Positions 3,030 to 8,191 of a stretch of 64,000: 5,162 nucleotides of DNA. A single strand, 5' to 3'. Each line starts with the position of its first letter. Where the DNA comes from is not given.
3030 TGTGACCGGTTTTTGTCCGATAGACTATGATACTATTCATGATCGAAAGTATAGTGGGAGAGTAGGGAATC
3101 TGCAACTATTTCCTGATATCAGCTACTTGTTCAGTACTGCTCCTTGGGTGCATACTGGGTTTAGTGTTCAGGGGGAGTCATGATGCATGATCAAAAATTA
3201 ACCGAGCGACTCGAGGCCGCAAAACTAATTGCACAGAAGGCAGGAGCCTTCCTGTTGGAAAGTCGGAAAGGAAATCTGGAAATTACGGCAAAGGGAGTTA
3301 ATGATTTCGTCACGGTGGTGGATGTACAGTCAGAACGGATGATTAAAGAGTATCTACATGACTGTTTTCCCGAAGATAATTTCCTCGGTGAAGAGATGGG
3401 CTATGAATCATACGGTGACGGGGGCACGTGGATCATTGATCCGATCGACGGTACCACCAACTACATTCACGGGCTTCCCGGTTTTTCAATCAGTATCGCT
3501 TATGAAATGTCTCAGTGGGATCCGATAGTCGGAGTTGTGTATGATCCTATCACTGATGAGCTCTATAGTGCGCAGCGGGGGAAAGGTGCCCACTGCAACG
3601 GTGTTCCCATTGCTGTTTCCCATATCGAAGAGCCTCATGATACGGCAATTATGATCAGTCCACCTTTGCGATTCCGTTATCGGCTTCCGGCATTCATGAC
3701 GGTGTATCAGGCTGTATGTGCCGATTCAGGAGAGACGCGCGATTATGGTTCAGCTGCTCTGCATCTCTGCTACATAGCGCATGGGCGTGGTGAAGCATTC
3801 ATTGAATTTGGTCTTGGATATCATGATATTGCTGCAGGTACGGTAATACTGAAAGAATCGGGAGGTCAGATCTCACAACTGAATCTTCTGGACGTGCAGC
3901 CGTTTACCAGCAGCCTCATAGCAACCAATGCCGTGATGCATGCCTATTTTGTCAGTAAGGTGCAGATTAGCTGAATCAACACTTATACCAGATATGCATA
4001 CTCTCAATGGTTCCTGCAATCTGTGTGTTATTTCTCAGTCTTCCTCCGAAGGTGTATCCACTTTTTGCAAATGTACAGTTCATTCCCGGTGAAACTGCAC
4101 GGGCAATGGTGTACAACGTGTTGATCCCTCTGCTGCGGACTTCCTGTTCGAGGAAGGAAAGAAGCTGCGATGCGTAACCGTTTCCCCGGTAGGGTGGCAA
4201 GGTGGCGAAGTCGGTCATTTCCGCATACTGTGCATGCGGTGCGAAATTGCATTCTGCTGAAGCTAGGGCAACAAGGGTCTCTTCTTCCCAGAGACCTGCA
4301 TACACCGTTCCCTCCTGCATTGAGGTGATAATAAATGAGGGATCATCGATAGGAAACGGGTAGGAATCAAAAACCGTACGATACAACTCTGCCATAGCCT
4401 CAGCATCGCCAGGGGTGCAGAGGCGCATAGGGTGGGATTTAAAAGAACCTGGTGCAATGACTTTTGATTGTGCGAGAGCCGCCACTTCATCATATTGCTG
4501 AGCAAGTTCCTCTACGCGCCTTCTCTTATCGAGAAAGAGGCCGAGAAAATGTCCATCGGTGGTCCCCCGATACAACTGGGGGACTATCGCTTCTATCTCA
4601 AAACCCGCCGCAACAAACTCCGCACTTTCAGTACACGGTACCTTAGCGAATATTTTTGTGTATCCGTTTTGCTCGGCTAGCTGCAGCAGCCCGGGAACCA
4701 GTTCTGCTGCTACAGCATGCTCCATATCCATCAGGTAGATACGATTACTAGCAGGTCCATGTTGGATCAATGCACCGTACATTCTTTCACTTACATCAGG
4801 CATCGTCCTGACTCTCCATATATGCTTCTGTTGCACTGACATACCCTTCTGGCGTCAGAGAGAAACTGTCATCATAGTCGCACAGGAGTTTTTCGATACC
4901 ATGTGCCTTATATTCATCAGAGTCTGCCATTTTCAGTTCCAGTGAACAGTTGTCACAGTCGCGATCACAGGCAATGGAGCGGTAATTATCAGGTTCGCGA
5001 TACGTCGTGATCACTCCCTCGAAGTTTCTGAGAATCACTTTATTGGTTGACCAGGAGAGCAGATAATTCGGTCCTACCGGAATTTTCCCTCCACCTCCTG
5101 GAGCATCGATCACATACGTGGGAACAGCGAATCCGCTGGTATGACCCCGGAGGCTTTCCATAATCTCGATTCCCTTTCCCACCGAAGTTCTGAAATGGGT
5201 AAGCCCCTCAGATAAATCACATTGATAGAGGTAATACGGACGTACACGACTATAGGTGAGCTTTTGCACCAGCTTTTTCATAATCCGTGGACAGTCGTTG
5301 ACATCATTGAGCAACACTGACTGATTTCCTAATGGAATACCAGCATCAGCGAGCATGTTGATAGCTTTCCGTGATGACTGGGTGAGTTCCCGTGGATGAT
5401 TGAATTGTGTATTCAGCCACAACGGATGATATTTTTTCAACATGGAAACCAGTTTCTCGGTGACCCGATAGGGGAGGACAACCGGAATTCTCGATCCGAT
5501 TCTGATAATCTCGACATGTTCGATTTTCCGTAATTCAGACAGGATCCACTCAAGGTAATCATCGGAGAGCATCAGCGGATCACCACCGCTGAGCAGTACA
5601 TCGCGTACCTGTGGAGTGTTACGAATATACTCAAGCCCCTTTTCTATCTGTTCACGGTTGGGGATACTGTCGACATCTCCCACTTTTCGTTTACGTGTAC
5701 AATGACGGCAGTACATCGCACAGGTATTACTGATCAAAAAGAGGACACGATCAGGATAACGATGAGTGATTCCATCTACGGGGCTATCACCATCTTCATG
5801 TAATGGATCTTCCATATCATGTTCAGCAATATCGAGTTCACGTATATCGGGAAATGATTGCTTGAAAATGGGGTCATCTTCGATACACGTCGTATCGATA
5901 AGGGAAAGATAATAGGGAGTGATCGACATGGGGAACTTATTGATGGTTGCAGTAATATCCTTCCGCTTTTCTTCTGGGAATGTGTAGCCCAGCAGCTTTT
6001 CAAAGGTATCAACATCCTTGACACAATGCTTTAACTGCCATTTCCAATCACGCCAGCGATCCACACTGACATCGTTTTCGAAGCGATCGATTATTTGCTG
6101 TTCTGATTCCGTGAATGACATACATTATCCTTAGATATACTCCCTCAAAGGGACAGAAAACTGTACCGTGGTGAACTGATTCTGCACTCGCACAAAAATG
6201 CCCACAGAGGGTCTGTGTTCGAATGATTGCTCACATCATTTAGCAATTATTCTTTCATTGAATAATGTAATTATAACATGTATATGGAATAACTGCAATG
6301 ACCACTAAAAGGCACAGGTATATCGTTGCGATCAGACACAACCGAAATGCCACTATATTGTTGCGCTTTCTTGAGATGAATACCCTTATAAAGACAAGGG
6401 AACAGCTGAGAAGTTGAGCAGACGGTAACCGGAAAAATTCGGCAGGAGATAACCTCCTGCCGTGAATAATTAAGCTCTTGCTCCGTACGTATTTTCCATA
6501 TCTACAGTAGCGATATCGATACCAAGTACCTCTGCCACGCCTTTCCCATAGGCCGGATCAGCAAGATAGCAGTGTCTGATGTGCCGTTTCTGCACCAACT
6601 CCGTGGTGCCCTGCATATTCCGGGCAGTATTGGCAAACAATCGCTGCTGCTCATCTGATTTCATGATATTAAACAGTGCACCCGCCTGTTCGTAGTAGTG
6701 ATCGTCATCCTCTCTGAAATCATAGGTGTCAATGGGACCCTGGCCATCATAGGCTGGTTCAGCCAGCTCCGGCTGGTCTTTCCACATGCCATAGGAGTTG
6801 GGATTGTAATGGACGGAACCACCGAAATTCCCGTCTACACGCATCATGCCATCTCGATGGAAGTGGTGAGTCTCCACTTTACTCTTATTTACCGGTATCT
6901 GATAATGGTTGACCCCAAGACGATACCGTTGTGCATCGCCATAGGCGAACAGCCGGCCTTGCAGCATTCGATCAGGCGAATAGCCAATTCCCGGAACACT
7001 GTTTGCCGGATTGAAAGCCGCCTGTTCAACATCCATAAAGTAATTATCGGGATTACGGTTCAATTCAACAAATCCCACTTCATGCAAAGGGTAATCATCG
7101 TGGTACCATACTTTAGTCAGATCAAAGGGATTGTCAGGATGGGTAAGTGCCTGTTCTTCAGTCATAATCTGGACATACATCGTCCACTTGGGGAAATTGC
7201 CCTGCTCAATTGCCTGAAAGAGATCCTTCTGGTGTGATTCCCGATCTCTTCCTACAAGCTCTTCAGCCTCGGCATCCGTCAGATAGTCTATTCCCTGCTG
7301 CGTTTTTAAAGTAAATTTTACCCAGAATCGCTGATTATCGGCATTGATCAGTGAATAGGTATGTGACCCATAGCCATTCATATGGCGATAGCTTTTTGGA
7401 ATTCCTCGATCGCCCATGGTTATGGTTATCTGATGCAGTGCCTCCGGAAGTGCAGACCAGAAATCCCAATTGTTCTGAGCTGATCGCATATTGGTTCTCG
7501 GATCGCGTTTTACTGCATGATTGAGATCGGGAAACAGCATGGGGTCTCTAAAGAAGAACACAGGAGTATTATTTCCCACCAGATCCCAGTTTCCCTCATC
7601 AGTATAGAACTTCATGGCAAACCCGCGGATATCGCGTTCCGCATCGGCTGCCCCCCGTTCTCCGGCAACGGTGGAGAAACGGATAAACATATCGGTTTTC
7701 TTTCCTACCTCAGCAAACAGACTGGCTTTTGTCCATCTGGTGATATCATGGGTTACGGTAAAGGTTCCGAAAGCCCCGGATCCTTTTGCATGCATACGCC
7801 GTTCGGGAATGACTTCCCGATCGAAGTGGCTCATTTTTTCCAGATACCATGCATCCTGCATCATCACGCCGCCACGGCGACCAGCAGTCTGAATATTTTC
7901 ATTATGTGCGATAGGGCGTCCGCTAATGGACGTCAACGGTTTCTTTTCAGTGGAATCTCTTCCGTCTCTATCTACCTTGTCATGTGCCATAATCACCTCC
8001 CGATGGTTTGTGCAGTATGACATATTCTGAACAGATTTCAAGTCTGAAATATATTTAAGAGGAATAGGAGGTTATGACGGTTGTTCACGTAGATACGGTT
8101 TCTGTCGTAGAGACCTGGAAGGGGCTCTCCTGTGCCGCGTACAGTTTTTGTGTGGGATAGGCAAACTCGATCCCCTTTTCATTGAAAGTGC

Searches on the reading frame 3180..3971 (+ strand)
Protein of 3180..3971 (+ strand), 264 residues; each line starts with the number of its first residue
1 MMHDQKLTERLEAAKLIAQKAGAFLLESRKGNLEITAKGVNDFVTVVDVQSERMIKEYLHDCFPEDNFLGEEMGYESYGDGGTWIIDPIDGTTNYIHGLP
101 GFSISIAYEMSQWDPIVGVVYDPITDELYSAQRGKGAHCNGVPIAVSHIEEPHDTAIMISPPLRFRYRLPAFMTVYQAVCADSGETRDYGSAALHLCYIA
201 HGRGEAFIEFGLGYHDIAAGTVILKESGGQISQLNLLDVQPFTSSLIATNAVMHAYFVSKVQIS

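Call 49: search_protein_families(library=pfam, proteins=[window:3180-3971:+], max_evalue=0.0001)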
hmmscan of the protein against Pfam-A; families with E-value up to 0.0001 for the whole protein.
window:3180-3971:+ (264 aa): 1 family
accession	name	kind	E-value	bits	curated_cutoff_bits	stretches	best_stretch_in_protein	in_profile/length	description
PF00459.30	Inositol_P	-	3.5e-54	184.5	27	1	8-262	3-267/271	Inositol monophosphatase family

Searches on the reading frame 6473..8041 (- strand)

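Call 49: search_protein_families(library=pfam, proteins=[window:6473-8041:-], max_evalue=0.0001)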
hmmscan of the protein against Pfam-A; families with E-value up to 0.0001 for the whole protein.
window:6473-8041:- (523 aa): 2 families
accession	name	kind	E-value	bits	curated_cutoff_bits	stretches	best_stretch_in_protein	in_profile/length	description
PF00199.24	Catalase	-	4.7e-182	605.7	25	1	38-417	2-381/383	Catalase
PF06628.17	Catalase-rel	-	2.7e-19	69.5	30.1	1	444-506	2-65/65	Catalase-related immune-responsive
